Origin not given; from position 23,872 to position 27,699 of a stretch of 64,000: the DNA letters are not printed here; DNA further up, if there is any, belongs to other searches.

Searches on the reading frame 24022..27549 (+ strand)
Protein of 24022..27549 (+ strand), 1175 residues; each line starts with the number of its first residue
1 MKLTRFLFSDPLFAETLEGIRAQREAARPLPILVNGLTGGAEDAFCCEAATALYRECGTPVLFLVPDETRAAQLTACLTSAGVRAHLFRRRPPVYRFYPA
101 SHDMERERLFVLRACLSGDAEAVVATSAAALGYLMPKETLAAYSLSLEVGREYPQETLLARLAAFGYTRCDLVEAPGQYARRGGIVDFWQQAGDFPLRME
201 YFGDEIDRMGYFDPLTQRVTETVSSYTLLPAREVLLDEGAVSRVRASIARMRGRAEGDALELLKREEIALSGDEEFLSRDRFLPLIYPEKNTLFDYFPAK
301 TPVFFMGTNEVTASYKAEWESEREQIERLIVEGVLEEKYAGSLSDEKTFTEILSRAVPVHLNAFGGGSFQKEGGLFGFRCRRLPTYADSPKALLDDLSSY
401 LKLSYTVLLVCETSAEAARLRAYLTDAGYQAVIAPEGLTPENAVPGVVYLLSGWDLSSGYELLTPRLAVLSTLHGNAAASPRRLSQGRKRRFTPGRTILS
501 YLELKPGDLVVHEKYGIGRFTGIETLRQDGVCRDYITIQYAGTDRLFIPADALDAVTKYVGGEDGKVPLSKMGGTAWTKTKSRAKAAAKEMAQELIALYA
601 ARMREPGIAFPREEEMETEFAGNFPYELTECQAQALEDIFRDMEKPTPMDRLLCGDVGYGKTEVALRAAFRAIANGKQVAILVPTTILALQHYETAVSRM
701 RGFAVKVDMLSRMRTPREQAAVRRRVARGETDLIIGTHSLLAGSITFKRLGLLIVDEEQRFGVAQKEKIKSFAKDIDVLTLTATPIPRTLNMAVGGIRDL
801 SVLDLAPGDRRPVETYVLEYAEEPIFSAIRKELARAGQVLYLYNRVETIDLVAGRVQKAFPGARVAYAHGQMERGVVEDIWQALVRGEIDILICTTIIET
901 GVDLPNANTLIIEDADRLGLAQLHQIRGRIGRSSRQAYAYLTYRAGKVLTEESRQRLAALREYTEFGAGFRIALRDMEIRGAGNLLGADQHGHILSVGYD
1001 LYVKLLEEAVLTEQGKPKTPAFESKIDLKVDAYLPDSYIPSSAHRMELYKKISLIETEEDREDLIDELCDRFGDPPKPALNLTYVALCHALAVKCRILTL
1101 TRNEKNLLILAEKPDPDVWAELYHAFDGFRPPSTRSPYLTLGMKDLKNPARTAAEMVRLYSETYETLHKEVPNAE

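Call 10: search_protein_families(library=pfam, proteins=[window:24022-27549:+], max_evalue=0.001)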
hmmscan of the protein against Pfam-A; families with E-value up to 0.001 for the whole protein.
window:24022-27549:+ (1175 aa): 7 families
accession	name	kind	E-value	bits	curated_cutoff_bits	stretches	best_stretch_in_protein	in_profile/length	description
PF00270.35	DEAD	-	1.8e-25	90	26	1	629-791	1-165/167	DEAD/DEAH box helicase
PF17757.6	UvrB_inter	-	4e-22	78.6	22.9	1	145-233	1-90/91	UvrB interaction domain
PF03461.20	TRCF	-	6.2e-22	78.2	25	1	1028-1112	1-85/95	TRCF domain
PF00271.37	Helicase_C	-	7.1e-21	75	23.5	1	828-933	5-109/110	Helicase conserved C-terminal domain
PF02559.22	CarD_TRCF_RID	-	4.1e-20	72.1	23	1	504-560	1-57/57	CarD-like/TRCF RID domain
PF04851.21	ResIII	-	1.2e-08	35.5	22.5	1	626-785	2-162/164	Type III restriction enzyme, res subunit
PF14814.11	UB2H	-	0.00058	20.3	27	0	147-196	1-50/85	Bifunctional transglycosylase second domain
